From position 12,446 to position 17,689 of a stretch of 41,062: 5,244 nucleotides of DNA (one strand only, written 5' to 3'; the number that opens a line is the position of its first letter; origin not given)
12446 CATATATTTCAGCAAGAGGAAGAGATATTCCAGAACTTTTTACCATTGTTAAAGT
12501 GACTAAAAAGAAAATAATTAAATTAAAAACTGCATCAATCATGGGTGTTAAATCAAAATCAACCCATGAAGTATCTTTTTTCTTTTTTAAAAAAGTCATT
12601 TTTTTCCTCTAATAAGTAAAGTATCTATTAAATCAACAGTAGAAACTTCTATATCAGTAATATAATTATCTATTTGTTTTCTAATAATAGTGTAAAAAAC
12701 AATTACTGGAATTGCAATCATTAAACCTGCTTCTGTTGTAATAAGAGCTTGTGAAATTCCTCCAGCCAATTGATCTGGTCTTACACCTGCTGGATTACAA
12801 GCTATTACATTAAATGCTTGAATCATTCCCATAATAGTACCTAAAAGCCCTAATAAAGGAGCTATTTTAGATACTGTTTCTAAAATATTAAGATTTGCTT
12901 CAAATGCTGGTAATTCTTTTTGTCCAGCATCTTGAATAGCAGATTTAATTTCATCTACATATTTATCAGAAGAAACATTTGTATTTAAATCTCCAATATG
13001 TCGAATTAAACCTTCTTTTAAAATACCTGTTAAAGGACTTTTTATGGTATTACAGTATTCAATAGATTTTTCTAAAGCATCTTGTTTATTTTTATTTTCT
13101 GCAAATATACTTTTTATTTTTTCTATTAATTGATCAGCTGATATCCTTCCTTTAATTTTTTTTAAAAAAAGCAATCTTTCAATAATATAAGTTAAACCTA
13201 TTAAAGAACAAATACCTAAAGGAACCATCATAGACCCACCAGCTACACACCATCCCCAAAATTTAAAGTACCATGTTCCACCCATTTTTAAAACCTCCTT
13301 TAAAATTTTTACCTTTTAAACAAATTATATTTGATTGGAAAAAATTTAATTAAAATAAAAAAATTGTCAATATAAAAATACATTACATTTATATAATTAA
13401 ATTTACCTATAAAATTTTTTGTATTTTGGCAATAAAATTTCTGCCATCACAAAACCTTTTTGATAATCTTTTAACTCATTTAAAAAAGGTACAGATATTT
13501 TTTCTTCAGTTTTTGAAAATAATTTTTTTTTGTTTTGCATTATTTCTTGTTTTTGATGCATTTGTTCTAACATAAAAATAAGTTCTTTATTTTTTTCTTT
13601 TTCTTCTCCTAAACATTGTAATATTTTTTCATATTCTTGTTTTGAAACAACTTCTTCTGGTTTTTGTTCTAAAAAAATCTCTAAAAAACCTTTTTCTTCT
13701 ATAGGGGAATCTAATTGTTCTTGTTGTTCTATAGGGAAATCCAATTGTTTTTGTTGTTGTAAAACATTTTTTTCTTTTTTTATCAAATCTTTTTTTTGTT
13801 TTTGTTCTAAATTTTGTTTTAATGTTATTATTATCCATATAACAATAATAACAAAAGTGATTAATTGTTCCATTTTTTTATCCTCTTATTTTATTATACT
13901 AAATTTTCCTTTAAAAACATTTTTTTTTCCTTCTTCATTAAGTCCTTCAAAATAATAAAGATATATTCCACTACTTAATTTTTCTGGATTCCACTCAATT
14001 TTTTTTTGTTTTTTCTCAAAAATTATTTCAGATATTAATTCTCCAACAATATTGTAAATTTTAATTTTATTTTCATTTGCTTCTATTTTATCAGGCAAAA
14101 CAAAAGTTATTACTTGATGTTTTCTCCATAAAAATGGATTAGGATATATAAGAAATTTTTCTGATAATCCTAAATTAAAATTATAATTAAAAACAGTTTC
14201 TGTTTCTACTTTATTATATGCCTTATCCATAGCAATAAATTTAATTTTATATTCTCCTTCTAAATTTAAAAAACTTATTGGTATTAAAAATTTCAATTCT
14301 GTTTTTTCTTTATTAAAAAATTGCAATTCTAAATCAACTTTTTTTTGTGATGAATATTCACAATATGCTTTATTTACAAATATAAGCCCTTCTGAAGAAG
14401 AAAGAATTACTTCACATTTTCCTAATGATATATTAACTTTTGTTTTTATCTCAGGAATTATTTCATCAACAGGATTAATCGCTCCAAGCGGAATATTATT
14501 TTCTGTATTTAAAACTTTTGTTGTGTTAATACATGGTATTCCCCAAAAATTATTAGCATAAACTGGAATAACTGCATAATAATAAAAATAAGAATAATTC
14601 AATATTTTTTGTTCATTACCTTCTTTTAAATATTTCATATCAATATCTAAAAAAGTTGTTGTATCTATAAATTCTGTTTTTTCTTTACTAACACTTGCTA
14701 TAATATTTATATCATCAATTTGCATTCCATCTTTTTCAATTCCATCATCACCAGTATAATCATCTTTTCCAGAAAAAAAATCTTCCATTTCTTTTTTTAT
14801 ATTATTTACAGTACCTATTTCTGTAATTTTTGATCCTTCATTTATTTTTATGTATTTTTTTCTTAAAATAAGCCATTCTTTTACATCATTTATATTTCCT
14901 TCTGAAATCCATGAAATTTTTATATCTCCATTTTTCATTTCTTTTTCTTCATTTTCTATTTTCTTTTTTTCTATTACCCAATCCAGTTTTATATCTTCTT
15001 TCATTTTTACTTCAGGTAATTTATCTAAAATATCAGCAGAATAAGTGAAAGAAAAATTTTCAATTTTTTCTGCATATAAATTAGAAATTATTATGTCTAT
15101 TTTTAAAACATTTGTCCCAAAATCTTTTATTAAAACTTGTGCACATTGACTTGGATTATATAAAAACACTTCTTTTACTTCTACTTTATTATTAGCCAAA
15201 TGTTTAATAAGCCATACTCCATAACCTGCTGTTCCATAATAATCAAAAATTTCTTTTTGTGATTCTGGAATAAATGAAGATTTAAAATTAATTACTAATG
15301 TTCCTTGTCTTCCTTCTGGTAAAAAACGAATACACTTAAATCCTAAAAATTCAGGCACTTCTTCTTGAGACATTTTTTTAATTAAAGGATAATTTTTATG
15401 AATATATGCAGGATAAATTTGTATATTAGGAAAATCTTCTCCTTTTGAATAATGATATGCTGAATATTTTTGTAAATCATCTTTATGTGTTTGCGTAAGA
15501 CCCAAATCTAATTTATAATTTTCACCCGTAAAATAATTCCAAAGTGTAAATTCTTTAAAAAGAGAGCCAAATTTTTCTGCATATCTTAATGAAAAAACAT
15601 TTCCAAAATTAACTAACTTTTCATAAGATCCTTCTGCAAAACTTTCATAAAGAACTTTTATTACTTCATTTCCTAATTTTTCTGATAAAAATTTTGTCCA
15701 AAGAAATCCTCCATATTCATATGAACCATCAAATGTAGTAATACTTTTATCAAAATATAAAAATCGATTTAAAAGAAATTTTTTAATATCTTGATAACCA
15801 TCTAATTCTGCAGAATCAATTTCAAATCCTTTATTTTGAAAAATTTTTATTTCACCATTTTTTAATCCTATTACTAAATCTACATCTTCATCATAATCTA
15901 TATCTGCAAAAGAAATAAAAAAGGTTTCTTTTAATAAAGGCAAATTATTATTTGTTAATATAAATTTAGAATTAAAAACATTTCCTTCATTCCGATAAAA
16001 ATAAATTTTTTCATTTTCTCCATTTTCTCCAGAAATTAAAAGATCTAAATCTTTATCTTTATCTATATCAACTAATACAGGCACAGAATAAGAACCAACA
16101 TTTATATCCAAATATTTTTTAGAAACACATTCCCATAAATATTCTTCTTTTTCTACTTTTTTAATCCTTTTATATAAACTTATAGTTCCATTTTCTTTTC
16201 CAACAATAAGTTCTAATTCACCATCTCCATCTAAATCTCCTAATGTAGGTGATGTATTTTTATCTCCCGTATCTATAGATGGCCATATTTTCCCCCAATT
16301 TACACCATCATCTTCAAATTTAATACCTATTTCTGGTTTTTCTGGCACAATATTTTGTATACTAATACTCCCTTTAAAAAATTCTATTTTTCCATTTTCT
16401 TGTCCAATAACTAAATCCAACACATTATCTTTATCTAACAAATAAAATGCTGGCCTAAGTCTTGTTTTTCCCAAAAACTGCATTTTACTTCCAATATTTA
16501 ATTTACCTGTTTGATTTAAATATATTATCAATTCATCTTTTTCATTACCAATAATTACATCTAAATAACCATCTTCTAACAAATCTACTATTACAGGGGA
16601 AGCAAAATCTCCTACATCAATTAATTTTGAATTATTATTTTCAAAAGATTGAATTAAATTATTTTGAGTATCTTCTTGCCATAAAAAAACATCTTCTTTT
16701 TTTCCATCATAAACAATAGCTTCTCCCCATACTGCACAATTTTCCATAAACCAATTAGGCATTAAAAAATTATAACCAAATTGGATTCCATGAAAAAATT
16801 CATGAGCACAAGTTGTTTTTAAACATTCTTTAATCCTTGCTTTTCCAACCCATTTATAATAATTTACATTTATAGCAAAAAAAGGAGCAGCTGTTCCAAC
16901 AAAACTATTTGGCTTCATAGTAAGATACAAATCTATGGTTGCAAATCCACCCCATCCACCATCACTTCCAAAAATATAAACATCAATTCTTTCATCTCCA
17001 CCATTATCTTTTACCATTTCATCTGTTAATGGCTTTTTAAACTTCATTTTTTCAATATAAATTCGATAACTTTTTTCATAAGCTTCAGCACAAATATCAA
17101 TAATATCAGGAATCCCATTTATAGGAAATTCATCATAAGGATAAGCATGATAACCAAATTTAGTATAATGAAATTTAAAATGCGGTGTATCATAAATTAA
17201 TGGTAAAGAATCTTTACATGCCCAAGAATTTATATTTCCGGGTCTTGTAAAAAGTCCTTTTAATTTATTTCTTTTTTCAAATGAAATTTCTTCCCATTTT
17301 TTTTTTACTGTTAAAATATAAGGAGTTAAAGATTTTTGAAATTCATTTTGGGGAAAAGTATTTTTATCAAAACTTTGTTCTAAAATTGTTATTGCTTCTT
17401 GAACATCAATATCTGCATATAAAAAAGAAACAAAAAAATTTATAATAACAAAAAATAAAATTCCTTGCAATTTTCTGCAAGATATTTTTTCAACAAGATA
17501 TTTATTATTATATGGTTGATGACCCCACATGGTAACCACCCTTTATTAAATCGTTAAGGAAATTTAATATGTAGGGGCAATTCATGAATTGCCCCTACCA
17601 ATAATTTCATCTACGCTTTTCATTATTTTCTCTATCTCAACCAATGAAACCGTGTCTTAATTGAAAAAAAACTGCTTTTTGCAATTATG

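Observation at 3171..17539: ExbB-ExbD-ExbD motor genes sit in a cluster with no canonical TonB, alongside a giant TPR protein, a Ca-repeat outer-membrane barrel, a DUF4159 fusion and a T9SS-tagged FG-GAP metalloprotease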

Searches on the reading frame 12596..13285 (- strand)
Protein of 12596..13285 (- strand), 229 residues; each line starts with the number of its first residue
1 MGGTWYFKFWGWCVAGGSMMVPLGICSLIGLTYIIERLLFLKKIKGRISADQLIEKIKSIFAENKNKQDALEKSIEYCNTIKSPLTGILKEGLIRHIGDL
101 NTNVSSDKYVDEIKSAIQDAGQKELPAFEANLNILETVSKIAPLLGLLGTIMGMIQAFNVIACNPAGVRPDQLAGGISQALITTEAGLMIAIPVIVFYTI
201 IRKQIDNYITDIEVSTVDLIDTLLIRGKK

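Call 5: search_protein_families(library=pfam, proteins=[window:12596-13285:-], max_evalue=0.01)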
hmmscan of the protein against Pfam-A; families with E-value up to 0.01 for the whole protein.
window:12596-13285:- (229 aa): 1 family
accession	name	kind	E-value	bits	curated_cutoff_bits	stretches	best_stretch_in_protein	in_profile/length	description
PF01618.21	MotA_ExbB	-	1e-30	106.6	22.9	1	86-213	7-126/127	MotA/TolQ/ExbB proton channel family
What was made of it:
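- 12596..13285 (-): ExbB/TolQ-type proton-channel subunit (229 aa). Pfam MotA_ExbB scores 106.6 bits (call 5).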

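Call 7: search_protein_families(library=ncbifam, proteins=[window:12596-13285:-], max_evalue=0.01)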
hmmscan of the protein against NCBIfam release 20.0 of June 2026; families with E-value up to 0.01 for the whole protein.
window:12596-13285:- (229 aa): 9 families
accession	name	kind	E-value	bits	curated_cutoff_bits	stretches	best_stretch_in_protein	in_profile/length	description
TIGR02796.1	tolQ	equivalog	3.4e-25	89.1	221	1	19-221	16-212/216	protein TolQ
TIGR02805.1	exbB2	equivalog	7.4e-17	61.8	135.35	2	127-209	50-131/138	TonB-system energizer ExbB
TIGR02797.1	exbB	equivalog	2e-13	50.6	206.2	1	19-209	16-195/211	tonB-system energizer ExbB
NF008066.0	PRK10801.1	equivalog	2e-12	47.1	403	1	106-207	101-201/230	Tol-Pal system protein TolQ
NF007722.0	PRK10414.1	equivalog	4.2e-11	42.8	402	1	134-211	132-208/244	tol-pal system-associated acyl-CoA thioesterase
NF006583.0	PRK09109.1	equivalog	0.00023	20.4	237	1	132-200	143-203/246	flagellar motor protein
NF006527.0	PRK08990.1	equivalog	0.0028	17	341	1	113-195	121-197/254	flagellar motor protein PomA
NF006284.1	PRK08456.1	equivalog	0.0035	16.6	380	1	136-192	147-197/252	flagellar motor stator protein MotA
NF005997.1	PRK08124.1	equivalog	0.0047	15.9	340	1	128-189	140-195/259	flagellar motor stator protein MotA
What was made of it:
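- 12596..13285 (-): NCBIfam places it closest to tolQ, at 89 bits, below the cut-off (call 7).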

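Call 80: search_solved_structures(query=window:12596-13285:-, max_evalue=0.001)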
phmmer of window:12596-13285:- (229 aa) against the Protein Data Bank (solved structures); distinct sequences matched with E-value up to 0.001: 7.
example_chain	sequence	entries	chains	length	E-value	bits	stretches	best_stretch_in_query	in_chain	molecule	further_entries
8odt_A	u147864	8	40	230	1.7e-10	44.1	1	110-207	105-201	Tol-Pal system protein TolQ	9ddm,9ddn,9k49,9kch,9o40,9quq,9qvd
9kpz_A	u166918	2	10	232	1.8e-10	44.1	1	110-207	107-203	Tol-Pal system protein TolQ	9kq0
8vlw_A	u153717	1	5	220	1.5e-08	37.7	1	79-211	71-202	Tol-Pal system protein TolQ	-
9avi_A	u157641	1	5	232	1.7e-08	37.6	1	79-211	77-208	Tol-Pal system protein TolQ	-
7ajq_A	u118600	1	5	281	2.3e-08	37.1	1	133-211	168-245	Biopolymer transport protein ExbB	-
6ye4_A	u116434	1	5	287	2.5e-08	37.1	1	133-211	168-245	Biopolymer transport protein ExbB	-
5sv0_B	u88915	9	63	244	2.9e-08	36.8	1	134-208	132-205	Biopolymer transport protein ExbB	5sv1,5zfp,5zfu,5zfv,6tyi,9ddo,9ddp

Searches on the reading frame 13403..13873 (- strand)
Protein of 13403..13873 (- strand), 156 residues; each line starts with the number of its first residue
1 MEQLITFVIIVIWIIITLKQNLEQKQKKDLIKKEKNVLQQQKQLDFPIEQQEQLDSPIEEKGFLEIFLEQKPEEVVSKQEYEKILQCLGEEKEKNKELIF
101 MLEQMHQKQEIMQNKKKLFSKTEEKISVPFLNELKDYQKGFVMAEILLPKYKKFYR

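Call 5: search_protein_families(library=pfam, proteins=[window:13403-13873:-], max_evalue=0.01)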
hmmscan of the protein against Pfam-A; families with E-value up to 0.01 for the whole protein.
window:13403-13873:- (156 aa): 0 families

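Call 7: search_protein_families(library=ncbifam, proteins=[window:13403-13873:-], max_evalue=0.01)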
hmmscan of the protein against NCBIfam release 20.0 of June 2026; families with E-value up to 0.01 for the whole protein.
window:13403-13873:- (156 aa): 0 families

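Call 79: search_protein_families(library=pfam, proteins=[window:13403-13873:-], max_evalue=10)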
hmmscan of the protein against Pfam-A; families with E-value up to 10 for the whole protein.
window:13403-13873:- (156 aa): 2 families
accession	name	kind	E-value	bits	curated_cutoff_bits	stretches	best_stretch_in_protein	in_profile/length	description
PF07080.17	DUF1348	-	0.03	14.7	22.1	1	93-139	45-91/130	Protein of unknown function (DUF1348)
PF25184.1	YxzE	-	0.39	12.2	40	1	1-29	1-29/65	YxzE-like putative bacteriocin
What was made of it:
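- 13403..13873 (-): 156-aa N-terminally anchored, Gln/Glu/Lys-rich protein. It is lineage-specific and probably not a core part. No family hit (calls 5, 7, 79).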

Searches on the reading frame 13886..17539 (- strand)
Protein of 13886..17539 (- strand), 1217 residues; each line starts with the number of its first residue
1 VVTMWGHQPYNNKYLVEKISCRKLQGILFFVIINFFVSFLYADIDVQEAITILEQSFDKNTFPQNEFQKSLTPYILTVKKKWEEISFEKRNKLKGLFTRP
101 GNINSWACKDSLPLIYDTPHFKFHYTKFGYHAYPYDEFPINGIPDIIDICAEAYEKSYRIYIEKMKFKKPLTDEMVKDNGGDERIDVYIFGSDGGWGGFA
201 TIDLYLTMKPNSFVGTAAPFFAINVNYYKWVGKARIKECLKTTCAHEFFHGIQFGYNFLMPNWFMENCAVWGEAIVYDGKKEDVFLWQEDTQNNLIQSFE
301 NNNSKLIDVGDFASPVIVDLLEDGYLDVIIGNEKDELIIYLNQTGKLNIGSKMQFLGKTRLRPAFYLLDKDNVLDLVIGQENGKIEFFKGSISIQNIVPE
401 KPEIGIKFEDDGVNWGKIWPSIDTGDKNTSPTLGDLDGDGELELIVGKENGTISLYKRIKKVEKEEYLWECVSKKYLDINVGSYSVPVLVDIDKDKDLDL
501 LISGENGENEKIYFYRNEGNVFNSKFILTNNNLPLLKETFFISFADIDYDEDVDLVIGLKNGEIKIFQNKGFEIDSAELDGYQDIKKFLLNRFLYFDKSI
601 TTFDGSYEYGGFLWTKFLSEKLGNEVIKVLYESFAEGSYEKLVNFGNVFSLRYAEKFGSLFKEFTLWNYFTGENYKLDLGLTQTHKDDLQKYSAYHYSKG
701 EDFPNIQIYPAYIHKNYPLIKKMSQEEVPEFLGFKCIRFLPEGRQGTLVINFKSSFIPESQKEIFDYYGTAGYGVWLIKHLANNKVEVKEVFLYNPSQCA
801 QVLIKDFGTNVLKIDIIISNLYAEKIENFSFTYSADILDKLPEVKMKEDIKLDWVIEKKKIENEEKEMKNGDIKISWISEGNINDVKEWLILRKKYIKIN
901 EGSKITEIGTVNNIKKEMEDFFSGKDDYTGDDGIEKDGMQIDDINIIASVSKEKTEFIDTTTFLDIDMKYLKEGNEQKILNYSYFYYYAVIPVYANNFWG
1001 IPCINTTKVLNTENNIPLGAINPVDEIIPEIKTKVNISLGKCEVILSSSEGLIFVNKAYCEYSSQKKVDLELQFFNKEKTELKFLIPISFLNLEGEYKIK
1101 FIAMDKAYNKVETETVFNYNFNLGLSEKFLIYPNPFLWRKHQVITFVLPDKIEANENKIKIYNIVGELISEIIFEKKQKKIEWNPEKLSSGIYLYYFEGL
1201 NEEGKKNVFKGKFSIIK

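Call 5: search_protein_families(library=pfam, proteins=[window:13886-17539:-], max_evalue=0.01)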
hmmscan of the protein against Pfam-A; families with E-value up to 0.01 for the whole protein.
window:13886-17539:- (1217 aa): 6 families
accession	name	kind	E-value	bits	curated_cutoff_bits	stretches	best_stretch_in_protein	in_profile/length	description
PF13517.12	FG-GAP_3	-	3e-12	47.4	26.9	2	491-557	1-61/61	FG-GAP-like repeat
PF18962.6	Por_Secre_tail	-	1.6e-07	32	27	1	1131-1203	1-68/75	Secretion system C-terminal sorting domain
PF14783.12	BBS2_Mid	-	5.8e-07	30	27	0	432-460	3-31/108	Ciliary BBSome complex subunit 2, middle region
PF01839.29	FG-GAP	-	0.0009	19.5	22.1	1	429-455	3-36/37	FG-GAP repeat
PF13585.12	CHU_C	-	0.00098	19.6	27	1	1153-1210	25-81/86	CHU_C Type IX secretion signal domain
PF23743.1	Beta-prop_BBS7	-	0.0023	17.7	27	0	435-460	228-253/299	BBS7 beta-propeller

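Call 7: search_protein_families(library=ncbifam, proteins=[window:13886-17539:-], max_evalue=0.01)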
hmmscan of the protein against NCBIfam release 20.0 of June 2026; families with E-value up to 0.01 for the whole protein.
window:13886-17539:- (1217 aa): 3 families
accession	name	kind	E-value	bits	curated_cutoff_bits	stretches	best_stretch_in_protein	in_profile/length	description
NF045524.1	MXAN_6640_HExxH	subfamily_domain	5.3e-33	115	140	2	124-280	2-151/290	MXAN_6640 family putative metalloprotease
TIGR04183.1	Por_Secre_tail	domain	1.6e-05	24.8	23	1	1131-1198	1-59/72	T9SS type A sorting domain-containing protein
NF000157.1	fusid_est_FusH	equivalog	0.0013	17.4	999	0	490-575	266-350/520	fusidic acid esterase FusH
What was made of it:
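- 13886..17539 (-): 1217-aa protein with an HExxH (MXAN_6640-type) domain, FG-GAP repeats and a T9SS C-terminal sorting domain. Membership in the system is uncertain. Domains are from calls 5 and 7.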
